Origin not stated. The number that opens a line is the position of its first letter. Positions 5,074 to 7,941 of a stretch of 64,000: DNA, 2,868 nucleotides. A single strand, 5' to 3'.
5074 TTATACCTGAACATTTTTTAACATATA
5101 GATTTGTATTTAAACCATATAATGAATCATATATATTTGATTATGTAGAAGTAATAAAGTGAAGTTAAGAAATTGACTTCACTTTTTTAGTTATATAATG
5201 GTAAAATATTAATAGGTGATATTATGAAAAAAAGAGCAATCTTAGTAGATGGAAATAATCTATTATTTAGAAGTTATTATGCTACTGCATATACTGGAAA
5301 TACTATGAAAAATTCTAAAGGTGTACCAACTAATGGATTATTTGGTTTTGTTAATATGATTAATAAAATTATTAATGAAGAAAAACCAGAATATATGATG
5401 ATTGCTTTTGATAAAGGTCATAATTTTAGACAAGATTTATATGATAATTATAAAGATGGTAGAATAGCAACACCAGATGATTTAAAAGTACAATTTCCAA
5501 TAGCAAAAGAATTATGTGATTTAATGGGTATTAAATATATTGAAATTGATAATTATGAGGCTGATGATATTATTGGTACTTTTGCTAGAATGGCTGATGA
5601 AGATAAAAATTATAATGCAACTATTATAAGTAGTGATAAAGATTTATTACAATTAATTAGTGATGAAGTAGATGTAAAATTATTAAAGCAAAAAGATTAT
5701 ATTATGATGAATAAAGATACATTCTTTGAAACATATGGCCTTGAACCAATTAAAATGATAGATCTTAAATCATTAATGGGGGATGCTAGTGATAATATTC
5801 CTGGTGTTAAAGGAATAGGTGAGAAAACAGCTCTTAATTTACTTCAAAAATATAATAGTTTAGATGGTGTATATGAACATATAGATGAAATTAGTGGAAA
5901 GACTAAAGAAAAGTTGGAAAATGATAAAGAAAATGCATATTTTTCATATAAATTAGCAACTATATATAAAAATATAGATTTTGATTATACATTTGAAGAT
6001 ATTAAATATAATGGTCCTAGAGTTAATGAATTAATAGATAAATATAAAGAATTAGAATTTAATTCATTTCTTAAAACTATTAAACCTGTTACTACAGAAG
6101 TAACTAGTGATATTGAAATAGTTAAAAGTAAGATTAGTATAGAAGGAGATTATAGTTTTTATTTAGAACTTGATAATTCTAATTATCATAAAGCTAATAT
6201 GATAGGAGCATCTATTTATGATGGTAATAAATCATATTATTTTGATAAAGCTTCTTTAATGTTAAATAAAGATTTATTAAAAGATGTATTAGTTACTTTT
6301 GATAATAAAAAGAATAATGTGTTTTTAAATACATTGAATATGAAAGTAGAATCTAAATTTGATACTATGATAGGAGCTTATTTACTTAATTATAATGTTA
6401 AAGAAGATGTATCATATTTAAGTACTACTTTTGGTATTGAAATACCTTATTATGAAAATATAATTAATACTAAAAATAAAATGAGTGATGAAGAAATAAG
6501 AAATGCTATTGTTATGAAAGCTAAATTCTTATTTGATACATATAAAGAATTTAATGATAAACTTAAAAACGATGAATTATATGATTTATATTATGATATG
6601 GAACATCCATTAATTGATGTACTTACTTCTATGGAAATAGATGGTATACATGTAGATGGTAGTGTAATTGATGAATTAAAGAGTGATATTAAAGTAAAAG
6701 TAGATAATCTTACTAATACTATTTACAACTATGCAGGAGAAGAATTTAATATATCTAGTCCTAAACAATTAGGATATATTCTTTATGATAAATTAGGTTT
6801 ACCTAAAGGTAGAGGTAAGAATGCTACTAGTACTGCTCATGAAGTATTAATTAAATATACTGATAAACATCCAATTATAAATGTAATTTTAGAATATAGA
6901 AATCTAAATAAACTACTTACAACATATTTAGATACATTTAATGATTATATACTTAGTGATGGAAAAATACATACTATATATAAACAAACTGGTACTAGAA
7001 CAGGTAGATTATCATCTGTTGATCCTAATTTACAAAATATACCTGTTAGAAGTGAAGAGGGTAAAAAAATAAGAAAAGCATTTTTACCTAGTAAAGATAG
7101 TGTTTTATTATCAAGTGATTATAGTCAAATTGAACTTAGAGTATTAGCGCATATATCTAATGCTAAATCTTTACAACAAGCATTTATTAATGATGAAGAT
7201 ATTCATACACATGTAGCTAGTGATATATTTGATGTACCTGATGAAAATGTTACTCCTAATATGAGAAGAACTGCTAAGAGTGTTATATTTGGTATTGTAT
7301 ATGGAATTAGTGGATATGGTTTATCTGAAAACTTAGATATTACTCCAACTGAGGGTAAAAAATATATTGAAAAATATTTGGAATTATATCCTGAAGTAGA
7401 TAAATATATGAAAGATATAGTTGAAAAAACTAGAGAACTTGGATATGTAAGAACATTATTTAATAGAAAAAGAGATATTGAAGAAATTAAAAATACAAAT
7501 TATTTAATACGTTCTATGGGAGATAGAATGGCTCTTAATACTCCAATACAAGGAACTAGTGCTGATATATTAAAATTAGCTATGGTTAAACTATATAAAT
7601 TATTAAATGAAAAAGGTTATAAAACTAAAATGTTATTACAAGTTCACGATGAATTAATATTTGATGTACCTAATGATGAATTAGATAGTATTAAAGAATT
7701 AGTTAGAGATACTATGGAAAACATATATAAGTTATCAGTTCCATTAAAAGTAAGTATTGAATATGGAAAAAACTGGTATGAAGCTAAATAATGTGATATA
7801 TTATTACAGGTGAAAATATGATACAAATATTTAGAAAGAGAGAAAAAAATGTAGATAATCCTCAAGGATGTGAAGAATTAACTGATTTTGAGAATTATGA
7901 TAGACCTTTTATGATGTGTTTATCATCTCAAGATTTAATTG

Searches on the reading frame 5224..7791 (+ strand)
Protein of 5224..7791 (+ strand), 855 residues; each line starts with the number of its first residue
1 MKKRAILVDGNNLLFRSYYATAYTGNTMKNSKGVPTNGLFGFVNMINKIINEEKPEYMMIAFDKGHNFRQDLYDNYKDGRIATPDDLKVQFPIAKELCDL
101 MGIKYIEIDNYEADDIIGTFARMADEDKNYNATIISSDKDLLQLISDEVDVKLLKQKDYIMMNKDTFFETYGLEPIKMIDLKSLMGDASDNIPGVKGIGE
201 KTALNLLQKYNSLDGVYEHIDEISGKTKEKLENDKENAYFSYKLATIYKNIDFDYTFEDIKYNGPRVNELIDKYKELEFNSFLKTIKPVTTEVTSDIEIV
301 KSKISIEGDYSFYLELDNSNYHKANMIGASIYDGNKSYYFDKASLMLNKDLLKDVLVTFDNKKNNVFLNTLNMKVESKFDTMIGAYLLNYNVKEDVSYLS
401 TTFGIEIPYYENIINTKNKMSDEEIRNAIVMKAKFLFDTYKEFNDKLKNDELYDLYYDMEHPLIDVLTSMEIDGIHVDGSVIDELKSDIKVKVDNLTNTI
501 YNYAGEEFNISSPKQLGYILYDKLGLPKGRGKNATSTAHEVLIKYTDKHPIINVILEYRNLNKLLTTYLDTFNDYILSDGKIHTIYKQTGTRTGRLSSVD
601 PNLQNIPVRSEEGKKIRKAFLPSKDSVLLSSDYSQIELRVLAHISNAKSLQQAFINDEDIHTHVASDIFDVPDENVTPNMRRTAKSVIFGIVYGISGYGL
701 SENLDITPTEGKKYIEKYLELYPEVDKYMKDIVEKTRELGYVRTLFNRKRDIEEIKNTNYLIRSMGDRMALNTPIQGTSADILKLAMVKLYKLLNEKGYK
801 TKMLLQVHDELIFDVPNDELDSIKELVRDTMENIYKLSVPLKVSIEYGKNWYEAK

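Call 20: search_protein_families(library=pfam, proteins=[window:5224-7791:+], max_evalue=0.01)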
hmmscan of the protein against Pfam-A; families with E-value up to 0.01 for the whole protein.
window:5224-7791:+ (855 aa): 4 families
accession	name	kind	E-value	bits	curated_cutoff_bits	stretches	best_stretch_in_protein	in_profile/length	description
PF00476.26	DNA_pol_A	-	2.5e-148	494.5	34.3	1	482-853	4-381/381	DNA polymerase family A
PF02739.22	5_3_exonuc_N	-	8.4e-55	185.4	34.3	1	5-172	2-164/164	5'-3' exonuclease, N-terminal resolvase-like domain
PF01367.25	5_3_exonuc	-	2.9e-34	117.9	40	1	174-266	2-95/97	5'-3' exonuclease, C-terminal SAM fold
PF22619.2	DNA_polI_exo1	-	3.2e-13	50.1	27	1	312-434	1-135/140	DNA polymerase I, ribonuclease H-like domain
